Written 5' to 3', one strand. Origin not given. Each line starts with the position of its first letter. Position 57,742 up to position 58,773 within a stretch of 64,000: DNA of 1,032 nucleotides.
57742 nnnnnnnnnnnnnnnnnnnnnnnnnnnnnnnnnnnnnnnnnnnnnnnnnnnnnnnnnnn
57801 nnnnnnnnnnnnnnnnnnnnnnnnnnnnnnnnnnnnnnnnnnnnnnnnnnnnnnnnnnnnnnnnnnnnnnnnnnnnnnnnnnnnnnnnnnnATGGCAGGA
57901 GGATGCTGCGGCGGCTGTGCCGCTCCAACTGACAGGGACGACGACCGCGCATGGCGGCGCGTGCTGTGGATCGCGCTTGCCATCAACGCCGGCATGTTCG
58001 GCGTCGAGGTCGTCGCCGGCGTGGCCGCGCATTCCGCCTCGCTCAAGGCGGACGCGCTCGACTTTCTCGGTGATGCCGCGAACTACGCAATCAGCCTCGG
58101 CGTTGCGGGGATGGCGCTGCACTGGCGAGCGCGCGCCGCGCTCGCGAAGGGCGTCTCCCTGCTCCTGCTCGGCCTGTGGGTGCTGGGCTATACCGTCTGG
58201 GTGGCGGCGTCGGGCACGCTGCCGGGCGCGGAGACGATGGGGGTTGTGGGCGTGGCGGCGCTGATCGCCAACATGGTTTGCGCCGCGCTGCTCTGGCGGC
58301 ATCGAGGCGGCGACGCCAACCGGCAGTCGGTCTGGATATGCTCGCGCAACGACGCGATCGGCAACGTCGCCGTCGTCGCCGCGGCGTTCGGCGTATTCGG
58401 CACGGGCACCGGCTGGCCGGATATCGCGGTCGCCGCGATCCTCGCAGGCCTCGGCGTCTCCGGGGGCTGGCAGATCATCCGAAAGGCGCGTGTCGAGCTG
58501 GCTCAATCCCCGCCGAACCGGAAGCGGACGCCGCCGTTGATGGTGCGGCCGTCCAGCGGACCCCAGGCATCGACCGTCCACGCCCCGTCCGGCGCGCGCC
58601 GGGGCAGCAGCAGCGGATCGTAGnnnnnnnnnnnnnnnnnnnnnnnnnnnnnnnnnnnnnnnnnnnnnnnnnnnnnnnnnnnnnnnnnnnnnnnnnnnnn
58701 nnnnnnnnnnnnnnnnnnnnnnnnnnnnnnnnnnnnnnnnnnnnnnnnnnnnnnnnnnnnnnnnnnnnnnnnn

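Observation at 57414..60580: One MerR sensor, two matching promoters: an apparently metal-INDUCED TonB-dependent receptor paired with a CDF exporter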

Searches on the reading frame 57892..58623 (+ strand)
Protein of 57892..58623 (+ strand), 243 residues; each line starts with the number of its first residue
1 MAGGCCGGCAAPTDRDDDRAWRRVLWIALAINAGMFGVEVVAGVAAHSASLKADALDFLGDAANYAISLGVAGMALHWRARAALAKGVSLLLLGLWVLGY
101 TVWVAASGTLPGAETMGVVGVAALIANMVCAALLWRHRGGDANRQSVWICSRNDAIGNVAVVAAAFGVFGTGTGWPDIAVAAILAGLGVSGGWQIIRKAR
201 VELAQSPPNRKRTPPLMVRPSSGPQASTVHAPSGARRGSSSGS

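Call 7: search_protein_families(library=pfam, proteins=[window:57892-58623:+], max_evalue=0.01)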
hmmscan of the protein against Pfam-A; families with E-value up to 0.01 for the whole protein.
window:57892-58623:+ (243 aa): 1 family
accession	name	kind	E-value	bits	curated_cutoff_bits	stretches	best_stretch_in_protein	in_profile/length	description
PF01545.26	Cation_efflux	-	3.7e-12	46.9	26.6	1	25-203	1-197/198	Cation efflux family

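Call 8: search_protein_families(library=ncbifam, proteins=[window:57892-58623:+], max_evalue=0.01)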
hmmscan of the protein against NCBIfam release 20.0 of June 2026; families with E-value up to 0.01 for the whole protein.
window:57892-58623:+ (243 aa): 4 families
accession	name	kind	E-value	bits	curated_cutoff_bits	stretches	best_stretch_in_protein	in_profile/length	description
TIGR01297.1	CDF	superfamily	5.2e-18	65.3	82.35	1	22-213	2-209/285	cation diffusion facilitator family transporter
NF002923.0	PRK03557.1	equivalog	1.5e-06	27.7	408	1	16-209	13-218/313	CDF family zinc transporter ZitB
NF052602.1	Zn_efflux_Cdf31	equivalog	1.9e-05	24.2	460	1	19-69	4-54/299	CDF family zinc efflux transporter Cdf31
NF047839.1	PspM_Rv2743c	equivalog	0.00079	19.4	80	1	155-221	22-88/220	phage shock envelope stress response protein PspM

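Call 96: search_dna_similar(query=window:57892-58509:+, collection=plasmids, mode=protein, max_evalue=1e-20, max_rows=40, rows=spread)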
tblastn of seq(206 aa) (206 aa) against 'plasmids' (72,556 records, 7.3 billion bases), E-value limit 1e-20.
Records with a match: 194; places in all: 212; records where one place covers at least 80% of the query: 193.
Best place of each record, by identity: 60-80% 47; <60% 147.
By first word of the organism name: Sphingobium 27; Sphingomonas 18; Acetobacter 17; Paracoccus 12; Novosphingobium 9; Sulfitobacter 9; Pseudosulfitobacter 6; Rhizorhabdus 5; Thiothrix 5; Dinoroseobacter 5; and 60 more.
By predicted mobility (MOB-suite, as given by PLSDB): conjugative 87; non-mobilizable 63; mobilizable 44.
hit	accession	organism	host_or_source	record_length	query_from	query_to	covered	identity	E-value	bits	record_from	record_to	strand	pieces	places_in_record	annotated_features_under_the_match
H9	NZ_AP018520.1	Sphingobium sp. YG1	-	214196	15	206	93%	76.0%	3e-64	221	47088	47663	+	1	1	cation transporter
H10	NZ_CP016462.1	Blastomonas sp. RAC04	Microbial isolate,Algal phycosphere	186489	17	203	91%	67.4%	3e-39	149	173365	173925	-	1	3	cation transporter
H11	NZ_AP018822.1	Sphingomonas bisphenolicum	-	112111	18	203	90%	66.7%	8e-52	185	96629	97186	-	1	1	cation transporter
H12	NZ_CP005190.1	Sphingobium sp. MI1205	-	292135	12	206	95%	62.6%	3e-50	181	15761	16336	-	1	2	cation transporter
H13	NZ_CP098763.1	Sphingomonas aerolata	cloud water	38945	17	203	91%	64.2%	1e-48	176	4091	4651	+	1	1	cation transporter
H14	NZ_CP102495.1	Gluconobacter oxydans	mixed culture,fruits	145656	13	206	94%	61.5%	5e-49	177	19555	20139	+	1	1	cation transporter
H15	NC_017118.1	Acetobacter pasteurianus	-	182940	13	206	94%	61.5%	5e-49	177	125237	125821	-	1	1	cation transporter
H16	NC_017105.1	Acetobacter pasteurianus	-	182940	13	206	94%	61.5%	5e-49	177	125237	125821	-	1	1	cation transporter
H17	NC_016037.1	Komagataeibacter medellinensis NBRC 3288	-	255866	13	203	93%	62.0%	2e-48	176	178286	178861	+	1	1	cation transporter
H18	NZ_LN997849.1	Magnetospirillum sp. XM-1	-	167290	12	206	95%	57.4%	4e-45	166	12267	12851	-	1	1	cation transporter | hypothetical protein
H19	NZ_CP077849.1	Acinetobacter baumannii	Homo sapiens,Rectal swab_P28_BU14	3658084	12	206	95%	54.4%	6e-41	154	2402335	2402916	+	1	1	none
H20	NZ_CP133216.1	Thiothrix subterranea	hydrogen sulfide spring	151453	21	203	89%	57.9%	4e-32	129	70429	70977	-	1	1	cation transporter | hypothetical protein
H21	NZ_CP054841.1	Comamonas antarctica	whole organism,R2A medium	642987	22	203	88%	55.5%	3e-31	126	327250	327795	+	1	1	cation transporter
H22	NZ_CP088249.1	Methylorubrum sp. B1-46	single cell,human skin swab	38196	12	202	93%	51.8%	3e-32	129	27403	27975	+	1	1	cation transporter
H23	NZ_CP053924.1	Defluviicoccus vanus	cell culture,NCIMB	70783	20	205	90%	50.5%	7e-24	105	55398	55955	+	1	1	cation transporter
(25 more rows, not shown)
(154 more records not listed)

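Call 97: get_annotated_region(hit=H9, flank=4000)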
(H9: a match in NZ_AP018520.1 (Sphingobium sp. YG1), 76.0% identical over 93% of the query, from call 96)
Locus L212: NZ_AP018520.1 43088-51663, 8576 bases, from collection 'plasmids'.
description: Sphingobium sp. YG1 plasmid pYGP1, complete sequence
organism: Sphingobium sp. YG1 (NCBI taxid 2082188)
taxonomy: Bacteria; Pseudomonadota; Alphaproteobacteria; Sphingomonadales; Sphingomonadaceae; Sphingobium; Sphingobium sp. YG1
host: -; source: -; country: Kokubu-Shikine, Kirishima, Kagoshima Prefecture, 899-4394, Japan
typing (MOB-suite, as given by PLSDB): conjugative; relaxase MOBF; mating-pair formation MPF_F
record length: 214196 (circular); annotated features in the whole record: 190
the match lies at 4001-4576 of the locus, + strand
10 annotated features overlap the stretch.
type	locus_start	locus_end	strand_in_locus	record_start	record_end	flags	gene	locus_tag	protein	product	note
CDS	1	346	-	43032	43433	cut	-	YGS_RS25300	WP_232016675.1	DMT family transporter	GO:0055085 - transmembrane transport [Evidence IEA]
CDS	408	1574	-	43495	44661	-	-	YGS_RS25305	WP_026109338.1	NAD(P)H:quinone oxidoreductase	-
CDS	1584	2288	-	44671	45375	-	-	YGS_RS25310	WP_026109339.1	SDR family oxidoreductase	-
CDS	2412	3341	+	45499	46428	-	gcvA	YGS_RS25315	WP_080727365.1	transcriptional regulator GcvA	GO:0006355 - regulation of DNA-templated transcription [Evidence IEA]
CDS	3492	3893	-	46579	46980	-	-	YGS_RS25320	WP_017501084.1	helix-turn-helix domain-containing protein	-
CDS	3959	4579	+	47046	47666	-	-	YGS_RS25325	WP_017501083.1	cation transporter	GO:0006812 - monoatomic cation transport [Evidence IEA]; GO:0055085 - transmembrane transport [Evidence IEA]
CDS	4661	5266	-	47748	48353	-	-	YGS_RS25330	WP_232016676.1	hypothetical protein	-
CDS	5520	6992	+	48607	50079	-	istA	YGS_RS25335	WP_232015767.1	IS21 family transposase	-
CDS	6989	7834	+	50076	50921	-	istB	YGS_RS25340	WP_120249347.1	IS21-like element helper ATPase IstB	-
CDS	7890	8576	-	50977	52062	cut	-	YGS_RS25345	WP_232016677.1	hypothetical protein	-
